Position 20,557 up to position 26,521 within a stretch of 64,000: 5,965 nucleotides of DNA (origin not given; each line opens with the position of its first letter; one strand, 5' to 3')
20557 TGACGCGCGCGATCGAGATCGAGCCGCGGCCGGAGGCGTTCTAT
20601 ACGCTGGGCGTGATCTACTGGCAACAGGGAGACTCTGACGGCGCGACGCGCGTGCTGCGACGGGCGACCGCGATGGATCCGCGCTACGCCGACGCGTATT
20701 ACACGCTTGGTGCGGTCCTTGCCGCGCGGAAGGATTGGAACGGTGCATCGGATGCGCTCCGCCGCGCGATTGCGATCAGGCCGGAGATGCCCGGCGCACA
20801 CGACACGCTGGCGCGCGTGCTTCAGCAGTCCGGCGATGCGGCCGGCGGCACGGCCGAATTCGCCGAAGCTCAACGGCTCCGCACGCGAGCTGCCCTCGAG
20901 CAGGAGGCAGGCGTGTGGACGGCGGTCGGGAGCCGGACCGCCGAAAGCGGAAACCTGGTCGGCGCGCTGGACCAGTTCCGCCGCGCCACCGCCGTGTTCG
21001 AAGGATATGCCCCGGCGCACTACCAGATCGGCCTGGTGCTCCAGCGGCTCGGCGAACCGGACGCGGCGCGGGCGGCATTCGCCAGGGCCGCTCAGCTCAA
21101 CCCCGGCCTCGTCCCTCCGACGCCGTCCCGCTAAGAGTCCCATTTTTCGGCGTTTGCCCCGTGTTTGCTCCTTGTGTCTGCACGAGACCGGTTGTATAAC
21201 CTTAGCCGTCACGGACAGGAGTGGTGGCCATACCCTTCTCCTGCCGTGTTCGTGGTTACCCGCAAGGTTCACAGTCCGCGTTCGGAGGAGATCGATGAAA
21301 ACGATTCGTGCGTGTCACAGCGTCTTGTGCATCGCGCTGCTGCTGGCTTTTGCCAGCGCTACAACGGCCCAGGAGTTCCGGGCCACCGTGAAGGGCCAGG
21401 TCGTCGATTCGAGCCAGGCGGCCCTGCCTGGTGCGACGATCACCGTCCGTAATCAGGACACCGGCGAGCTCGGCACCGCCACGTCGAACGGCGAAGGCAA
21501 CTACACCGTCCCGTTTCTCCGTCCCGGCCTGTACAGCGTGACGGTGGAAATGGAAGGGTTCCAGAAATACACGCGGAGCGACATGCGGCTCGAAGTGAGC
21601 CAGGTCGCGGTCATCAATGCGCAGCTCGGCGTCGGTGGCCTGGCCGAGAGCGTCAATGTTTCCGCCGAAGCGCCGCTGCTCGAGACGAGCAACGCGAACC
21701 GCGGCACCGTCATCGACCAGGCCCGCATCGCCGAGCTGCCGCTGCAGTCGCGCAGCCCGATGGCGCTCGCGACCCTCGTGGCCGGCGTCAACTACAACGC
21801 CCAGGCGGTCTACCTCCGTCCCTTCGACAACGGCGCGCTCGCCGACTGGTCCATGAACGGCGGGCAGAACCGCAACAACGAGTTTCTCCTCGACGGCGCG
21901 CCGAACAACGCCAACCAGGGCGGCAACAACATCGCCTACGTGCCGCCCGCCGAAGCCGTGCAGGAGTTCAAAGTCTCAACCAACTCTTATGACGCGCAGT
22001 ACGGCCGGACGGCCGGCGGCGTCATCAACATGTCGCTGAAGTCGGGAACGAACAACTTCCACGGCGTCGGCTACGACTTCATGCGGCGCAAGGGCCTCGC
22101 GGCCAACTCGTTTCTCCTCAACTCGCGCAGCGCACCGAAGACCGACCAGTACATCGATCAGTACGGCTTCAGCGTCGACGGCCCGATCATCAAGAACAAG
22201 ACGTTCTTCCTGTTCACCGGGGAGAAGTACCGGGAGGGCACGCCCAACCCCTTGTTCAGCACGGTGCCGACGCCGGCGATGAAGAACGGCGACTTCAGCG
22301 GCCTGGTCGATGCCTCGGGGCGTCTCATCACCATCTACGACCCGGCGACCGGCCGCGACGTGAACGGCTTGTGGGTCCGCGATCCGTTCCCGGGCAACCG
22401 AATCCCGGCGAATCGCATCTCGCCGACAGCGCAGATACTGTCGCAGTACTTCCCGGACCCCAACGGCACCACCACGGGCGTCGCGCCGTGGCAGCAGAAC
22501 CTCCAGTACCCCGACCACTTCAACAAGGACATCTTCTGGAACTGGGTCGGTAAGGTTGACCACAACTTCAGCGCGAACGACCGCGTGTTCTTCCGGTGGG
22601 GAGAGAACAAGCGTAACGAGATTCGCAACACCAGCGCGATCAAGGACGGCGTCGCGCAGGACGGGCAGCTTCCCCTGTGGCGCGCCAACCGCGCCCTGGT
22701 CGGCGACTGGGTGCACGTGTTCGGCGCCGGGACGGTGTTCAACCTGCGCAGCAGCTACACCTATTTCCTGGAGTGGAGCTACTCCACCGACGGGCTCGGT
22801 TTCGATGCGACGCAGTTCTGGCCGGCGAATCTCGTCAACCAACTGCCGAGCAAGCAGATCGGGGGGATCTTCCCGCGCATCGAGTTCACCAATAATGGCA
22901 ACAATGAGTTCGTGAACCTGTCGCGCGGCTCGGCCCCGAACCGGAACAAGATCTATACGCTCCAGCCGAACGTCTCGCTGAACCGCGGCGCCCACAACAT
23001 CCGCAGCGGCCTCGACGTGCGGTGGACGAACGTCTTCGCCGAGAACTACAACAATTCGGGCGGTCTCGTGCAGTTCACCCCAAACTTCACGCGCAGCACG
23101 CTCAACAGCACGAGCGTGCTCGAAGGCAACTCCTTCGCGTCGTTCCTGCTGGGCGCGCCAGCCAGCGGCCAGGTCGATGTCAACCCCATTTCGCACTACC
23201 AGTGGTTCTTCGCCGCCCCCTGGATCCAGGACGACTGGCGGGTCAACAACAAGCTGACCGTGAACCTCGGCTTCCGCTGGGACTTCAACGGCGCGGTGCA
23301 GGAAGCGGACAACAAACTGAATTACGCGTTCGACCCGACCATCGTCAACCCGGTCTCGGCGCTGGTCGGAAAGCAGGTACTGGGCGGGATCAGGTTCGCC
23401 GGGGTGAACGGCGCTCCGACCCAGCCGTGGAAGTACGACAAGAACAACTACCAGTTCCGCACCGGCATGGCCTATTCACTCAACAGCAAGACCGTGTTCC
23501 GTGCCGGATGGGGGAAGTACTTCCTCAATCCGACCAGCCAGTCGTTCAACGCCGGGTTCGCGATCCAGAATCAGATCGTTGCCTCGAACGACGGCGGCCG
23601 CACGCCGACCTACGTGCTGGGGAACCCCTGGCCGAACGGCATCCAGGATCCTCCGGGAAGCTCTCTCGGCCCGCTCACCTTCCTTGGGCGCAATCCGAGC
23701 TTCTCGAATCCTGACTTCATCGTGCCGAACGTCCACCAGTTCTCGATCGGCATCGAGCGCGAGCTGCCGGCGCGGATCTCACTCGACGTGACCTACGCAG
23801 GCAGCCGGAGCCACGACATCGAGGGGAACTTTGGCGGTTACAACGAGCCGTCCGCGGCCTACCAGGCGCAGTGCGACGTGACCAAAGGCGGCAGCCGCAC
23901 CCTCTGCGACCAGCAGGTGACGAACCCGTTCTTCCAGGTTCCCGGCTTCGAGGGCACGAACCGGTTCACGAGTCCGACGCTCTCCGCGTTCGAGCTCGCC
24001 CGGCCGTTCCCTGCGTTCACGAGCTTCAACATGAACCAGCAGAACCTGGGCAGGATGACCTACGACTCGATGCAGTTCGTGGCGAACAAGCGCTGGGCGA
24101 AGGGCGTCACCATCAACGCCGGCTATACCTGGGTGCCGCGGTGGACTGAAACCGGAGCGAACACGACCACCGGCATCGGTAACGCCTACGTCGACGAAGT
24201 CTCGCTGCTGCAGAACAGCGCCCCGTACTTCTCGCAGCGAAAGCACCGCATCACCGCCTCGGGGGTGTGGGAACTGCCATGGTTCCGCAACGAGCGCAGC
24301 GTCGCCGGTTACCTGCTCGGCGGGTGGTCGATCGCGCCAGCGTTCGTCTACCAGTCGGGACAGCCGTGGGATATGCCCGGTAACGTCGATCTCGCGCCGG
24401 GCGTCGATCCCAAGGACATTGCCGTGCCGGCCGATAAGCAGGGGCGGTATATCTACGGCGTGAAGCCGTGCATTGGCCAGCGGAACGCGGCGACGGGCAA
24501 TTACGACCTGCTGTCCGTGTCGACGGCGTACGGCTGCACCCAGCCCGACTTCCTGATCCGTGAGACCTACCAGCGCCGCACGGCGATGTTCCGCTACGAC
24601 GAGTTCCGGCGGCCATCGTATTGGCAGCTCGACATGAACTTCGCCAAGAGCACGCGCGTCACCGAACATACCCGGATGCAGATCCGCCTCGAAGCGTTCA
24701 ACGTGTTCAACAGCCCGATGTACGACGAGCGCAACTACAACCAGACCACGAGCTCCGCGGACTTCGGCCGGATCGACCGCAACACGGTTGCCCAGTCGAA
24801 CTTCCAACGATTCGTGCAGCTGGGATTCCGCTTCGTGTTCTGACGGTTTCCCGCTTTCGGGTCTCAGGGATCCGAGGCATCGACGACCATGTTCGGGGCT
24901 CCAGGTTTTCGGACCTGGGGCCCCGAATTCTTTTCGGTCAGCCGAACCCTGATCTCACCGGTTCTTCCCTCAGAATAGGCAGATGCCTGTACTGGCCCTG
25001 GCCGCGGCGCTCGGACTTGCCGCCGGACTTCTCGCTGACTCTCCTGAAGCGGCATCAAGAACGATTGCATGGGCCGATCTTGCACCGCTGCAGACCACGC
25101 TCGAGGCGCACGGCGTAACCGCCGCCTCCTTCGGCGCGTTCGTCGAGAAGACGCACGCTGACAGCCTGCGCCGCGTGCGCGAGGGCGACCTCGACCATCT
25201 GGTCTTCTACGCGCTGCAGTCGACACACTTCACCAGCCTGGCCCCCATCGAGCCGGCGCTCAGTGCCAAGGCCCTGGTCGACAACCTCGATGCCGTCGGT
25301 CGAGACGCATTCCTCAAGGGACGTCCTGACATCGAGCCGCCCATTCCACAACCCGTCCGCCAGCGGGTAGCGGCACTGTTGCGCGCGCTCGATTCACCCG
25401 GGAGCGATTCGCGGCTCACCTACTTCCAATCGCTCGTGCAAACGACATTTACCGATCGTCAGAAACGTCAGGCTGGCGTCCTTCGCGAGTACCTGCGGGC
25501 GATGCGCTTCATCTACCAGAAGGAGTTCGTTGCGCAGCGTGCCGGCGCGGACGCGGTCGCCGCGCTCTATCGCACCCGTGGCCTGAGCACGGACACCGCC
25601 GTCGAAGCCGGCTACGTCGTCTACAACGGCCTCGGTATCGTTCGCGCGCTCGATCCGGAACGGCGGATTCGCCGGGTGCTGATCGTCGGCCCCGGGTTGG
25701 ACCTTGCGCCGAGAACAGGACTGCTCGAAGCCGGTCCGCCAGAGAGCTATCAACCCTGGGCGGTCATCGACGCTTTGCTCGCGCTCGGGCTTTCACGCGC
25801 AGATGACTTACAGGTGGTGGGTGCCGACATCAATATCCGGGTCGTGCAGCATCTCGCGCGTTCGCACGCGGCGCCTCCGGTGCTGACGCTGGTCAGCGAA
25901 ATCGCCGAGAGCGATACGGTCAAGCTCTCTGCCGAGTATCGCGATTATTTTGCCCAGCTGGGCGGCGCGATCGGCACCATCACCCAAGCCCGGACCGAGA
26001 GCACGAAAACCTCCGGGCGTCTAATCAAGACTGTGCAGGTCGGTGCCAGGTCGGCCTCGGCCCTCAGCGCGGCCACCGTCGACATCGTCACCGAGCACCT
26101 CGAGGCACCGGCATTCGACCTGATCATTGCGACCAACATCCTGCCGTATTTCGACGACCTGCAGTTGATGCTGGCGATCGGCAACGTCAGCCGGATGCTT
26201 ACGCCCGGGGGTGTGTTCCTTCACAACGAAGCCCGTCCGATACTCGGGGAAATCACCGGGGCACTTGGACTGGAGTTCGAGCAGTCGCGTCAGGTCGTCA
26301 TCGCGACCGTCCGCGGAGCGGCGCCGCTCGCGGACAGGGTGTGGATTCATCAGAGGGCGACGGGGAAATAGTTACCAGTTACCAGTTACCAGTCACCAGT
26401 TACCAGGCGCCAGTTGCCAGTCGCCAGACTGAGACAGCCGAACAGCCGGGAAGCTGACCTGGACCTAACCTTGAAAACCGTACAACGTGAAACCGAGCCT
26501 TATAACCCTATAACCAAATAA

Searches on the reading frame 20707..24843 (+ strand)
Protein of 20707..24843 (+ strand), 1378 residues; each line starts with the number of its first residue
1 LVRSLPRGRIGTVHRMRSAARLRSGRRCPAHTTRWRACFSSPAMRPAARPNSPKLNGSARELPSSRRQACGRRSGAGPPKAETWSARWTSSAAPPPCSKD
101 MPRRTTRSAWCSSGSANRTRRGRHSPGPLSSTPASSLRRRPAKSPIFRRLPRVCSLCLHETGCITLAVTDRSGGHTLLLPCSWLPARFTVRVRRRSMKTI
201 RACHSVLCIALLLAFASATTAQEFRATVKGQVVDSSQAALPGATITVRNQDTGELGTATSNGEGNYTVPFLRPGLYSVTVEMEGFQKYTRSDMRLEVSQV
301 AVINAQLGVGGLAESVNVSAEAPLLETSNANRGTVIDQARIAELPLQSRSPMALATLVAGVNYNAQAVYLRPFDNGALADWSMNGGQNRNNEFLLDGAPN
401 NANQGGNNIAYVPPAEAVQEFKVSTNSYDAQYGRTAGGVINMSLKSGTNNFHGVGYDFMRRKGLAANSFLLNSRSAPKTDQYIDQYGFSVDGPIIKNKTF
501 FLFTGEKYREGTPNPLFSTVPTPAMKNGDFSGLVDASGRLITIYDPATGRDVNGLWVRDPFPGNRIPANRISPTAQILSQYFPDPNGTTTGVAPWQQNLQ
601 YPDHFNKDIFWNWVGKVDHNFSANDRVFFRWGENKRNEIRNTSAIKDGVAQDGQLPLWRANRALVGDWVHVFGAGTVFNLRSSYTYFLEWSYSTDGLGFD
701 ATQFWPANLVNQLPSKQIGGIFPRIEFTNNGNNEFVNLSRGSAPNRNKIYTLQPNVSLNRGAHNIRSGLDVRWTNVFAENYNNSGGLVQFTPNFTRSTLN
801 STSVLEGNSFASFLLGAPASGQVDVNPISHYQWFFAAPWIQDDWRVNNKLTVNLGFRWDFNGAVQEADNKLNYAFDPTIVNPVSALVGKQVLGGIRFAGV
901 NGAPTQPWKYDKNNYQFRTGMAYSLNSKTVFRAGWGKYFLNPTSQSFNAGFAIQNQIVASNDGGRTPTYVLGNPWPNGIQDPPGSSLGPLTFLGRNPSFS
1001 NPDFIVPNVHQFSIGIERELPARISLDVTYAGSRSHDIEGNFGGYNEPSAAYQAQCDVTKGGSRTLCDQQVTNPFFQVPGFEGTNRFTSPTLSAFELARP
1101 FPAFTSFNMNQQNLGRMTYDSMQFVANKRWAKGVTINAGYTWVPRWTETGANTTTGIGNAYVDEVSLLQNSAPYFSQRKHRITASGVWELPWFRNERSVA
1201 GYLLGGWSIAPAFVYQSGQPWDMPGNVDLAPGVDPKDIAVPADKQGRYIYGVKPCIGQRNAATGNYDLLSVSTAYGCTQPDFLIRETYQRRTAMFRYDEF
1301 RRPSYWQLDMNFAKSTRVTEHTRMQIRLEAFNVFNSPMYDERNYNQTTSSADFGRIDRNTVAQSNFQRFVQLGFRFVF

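Call 54: search_protein_families(library=pfam, proteins=[window:20707-24843:+])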
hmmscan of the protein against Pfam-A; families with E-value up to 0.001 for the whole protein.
window:20707-24843:+ (1378 aa): 7 families
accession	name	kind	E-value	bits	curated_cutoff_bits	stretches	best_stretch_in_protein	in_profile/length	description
PF25183.1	OMP_b-brl_4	-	2.8e-161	539.2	30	1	444-1371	2-838/838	Outer membrane beta barrel domain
PF13620.12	CarboxypepD_reg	-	6.8e-21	74.8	32.3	1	227-307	1-81/82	Carboxypeptidase regulatory-like domain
PF13715.12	CarbopepD_reg_2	-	6.7e-07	29.7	32.2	1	228-290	1-60/88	CarboxypepD_reg-like domain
PF07715.20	Plug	-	3.5e-06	27.9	23.9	1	334-439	10-107/107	TonB-dependent Receptor Plug Domain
PF16640.11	Big_3_5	-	0.00023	22.1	35.5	1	223-292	11-79/88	Bacterial Ig-like domain (group 3)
PF17802.7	SpaA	-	0.00028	21.4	23.1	1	229-295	4-72/91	Prealbumin-like fold domain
PF09134.16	Invasin_D3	-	0.00032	21.6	33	1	223-286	19-85/98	Invasin, domain 3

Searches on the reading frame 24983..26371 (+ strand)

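Call 55: search_protein_families(library=pfam, proteins=[window:24983-26371:+])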
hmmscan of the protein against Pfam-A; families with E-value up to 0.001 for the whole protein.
window:24983-26371:+ (462 aa): 1 family
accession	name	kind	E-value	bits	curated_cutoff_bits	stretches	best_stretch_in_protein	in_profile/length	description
PF08242.18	Methyltransf_12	-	2.9e-05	25.1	30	1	360-412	45-98/98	Methyltransferase domain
